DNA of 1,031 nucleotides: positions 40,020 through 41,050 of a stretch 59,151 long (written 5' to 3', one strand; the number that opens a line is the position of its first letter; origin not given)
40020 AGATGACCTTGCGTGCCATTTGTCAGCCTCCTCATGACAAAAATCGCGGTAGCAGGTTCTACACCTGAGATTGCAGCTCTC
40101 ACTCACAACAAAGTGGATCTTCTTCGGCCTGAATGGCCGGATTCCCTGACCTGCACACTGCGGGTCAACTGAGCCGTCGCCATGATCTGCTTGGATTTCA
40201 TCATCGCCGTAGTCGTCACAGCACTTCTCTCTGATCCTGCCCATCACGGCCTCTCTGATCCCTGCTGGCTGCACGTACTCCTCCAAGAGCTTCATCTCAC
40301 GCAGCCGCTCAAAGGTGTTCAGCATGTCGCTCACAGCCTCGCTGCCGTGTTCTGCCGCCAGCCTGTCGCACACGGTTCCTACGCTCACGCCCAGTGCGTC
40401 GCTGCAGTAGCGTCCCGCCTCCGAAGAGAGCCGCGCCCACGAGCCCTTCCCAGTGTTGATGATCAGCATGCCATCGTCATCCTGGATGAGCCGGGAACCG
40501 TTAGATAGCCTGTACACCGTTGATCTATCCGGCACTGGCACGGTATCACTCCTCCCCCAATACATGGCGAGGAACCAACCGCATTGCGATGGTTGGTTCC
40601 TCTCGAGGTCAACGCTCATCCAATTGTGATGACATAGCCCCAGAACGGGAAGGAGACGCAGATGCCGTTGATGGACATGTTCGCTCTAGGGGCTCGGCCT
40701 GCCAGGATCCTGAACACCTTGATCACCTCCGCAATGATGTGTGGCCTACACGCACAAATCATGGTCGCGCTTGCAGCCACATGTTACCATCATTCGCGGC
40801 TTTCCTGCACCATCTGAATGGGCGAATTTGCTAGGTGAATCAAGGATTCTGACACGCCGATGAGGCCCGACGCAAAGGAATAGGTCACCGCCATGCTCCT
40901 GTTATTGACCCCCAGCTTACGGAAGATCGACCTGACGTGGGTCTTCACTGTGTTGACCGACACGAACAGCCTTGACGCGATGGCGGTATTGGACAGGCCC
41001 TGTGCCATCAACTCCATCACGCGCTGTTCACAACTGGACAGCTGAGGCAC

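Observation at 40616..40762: Unlisted 33/48-codon ORF with a single Cys and an FPFWGY aromatic core, translationally coupled to the rSAM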

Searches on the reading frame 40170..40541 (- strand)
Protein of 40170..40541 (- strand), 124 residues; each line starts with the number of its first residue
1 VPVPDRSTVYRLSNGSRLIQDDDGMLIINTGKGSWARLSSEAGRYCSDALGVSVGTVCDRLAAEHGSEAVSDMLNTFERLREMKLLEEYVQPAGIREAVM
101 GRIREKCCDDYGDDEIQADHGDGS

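Call 38: search_protein_families(library=pfam, proteins=[window:40170-40541:-], max_evalue=10)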
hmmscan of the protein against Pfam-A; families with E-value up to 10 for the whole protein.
window:40170-40541:- (124 aa): 0 families
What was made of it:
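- On RiPP precursor of an RRE-dependent radical SAM/SPASM maturase (general kind): Pfam does not detect PqqD in the window's own protein (call 38).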

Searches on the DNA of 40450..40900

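Call 62: search_rna_families(source=window, start=40450, end=40900, threshold=evalue, max_evalue=1)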
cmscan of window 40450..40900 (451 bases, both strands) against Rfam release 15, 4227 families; matches with E-value up to 1: 1.
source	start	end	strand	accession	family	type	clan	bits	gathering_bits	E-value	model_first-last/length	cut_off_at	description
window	40753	40839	+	RF02166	PVT1_3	Gene; lncRNA;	-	14.5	45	0.19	1-95/95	no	Pvt1 oncogene conserved region 3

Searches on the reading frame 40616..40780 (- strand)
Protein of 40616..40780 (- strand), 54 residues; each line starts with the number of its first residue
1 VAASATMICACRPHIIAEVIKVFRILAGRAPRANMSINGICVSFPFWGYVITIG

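Call 3: search_protein_families(library=pfam, proteins=[window:40616-40780:-], max_evalue=0.01)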
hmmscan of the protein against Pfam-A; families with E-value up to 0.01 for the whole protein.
window:40616-40780:- (54 aa): 0 families

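Call 4: search_protein_families(library=ncbifam, proteins=[window:40616-40780:-], max_evalue=0.01)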
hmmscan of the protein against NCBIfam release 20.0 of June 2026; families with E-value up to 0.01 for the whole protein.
window:40616-40780:- (54 aa): 0 families

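Call 47: find_homologous_proteins(query=A5, max_evalue=0.01)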
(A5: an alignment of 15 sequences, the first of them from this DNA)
Query A5 (15 sequences) (54 aa, profile of the alignment): 17 proteins with E <= 0.01 among 91 candidates.
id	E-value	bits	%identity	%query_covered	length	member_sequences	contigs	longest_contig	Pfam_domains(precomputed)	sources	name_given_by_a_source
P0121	3.8e-24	102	52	78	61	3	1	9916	-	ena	-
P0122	4.4e-23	99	52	78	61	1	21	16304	-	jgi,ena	jgi:predicted Fe-S protein YdhL (DUF1289 family)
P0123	2.2e-21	93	49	83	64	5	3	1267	-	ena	-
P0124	2.5e-21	93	54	69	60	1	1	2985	-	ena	-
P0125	6.0e-21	92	45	98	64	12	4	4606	-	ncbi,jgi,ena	jgi:hypothetical protein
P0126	6.1e-21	92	58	70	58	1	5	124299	-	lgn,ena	-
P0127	8.4e-21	91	45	98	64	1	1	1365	-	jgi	-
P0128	1.4e-20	91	44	96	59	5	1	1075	-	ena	-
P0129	2.7e-14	71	52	61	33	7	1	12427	-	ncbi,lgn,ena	-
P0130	7.5e-14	69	52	61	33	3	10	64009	-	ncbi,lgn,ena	-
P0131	1.2e-12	65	48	54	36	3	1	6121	-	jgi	jgi:hypothetical protein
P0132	6.3e-12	63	41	54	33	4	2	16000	-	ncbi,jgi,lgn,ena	-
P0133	6.6e-12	63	45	61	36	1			-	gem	-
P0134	3.3e-11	61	39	67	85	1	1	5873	-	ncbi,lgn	-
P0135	7.0e-11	60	41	54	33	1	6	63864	-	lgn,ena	-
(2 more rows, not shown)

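Call 50: find_encoding_contigs(protein=P0132, flank=7000, max_places=3)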
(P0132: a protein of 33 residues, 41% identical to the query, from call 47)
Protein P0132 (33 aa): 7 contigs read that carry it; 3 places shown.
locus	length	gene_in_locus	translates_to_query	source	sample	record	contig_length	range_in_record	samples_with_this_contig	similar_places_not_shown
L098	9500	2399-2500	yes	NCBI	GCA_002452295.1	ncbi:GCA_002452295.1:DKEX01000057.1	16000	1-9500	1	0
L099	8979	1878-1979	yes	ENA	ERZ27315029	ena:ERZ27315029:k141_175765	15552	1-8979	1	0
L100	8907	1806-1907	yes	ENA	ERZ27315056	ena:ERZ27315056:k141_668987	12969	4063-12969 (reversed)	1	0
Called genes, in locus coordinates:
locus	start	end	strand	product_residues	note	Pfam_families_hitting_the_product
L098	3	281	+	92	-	?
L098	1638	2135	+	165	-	PF00196:GerE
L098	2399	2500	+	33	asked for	-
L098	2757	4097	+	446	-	PF04055:Radical_SAM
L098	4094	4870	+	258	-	PF02517:Rce1-like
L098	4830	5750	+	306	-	PF00005:ABC_tran, PF13304:AAA_21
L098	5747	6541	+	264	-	PF01061:ABC2_membrane, PF12698:ABC2_membrane_3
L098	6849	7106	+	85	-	-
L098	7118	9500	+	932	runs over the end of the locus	PF03699:UPF0182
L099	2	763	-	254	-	?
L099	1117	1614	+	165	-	PF00196:GerE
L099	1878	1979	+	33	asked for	-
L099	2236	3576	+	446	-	PF04055:Radical_SAM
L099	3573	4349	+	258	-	PF02517:Rce1-like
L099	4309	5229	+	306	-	PF00005:ABC_tran, PF13304:AAA_21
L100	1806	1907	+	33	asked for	-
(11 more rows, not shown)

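Call 51: find_encoding_contigs(protein=P0134, flank=7000, max_places=2)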
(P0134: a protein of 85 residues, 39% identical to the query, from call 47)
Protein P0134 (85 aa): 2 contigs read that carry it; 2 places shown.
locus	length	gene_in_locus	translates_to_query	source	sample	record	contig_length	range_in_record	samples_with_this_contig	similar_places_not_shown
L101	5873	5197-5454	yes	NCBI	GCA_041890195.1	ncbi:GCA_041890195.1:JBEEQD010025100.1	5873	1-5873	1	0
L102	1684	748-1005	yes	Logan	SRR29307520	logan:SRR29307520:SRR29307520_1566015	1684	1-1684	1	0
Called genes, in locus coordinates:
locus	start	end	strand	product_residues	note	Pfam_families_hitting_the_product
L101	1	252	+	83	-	?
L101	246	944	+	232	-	PF13346:ABC2_membrane_5, PF12698:ABC2_membrane_3 (weak)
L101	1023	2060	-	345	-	PF01040:UbiA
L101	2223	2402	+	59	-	PF13165:SCIFF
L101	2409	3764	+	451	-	PF04055:Radical_SAM, PF13353:Fer4_12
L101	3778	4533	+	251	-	PF00899:ThiF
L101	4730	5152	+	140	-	PF00196:GerE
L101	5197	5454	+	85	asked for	-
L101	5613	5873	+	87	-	?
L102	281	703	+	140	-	PF00196:GerE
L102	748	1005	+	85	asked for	-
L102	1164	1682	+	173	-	?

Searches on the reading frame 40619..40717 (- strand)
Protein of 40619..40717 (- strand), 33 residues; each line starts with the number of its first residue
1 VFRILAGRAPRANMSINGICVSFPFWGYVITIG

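Call 37: search_protein_families(library=ncbifam, proteins=[window:40619-40717:-], max_evalue=10)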
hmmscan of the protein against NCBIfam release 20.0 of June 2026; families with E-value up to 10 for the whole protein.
seq(33 aa): 0 families

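Call 38: search_protein_families(library=pfam, proteins=[window:40619-40717:-], max_evalue=10)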
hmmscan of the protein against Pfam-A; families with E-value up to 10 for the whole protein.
seq(33 aa): 0 families

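Call 76: search_protein_representatives(alignment_id=A8)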
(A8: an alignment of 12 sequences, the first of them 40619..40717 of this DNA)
Query: 12 sequences, 59 profile positions. Proteins with E-value up to 0.001 (for the whole library): 12; up to 1e-10: 6; up to 1e-30: 0. The best 12 are listed.
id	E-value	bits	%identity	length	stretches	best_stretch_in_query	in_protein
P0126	3.9e-25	103.7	-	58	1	1-59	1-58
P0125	6.9e-22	93.3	-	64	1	1-59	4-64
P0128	1.4e-21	92.4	-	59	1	1-59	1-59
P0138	1.2e-15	73.4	-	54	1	16-59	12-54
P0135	1.0e-12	64.0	-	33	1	27-59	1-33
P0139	1.0e-11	60.8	-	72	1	14-59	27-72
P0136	1.8e-09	53.6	-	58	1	1-59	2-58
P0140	6.4e-09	51.8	-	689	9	23-54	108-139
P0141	8.4e-08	48.2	-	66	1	25-59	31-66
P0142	3.1e-06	43.2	-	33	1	27-59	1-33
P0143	4.4e-06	42.7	-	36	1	34-59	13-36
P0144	1.5e-05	41.0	-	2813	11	29-51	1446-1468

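Call 92: predict_structure(alignment_id=A8)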
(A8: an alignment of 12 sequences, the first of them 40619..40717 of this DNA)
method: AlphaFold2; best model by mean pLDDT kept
length: 33 residues; sequences in the alignment: 12
mean_pLDDT: 60.0   pTM: 0.25
mean pLDDT of the five models: 60.0, 58.6, 57.4, 56.0, 53.9
residues with pLDDT >= 90: 0; 70-90: 10; 50-70: 17; < 50: 6
segments of 3 or more residues with pLDDT < 50: 1-3
pLDDT, mean of each block of 10 residues (from residue 1): 50 56 72 69
secondary structure, 60 per line:
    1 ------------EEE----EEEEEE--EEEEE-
elements in order: E13-15 E20-25 E28-32
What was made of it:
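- The AF2 model of the peptide is low confidence, pLDDT 60 (call 92).
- Tried and rejected: AF2 of the peptide alone was low confidence, pLDDT 60 (call 92).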
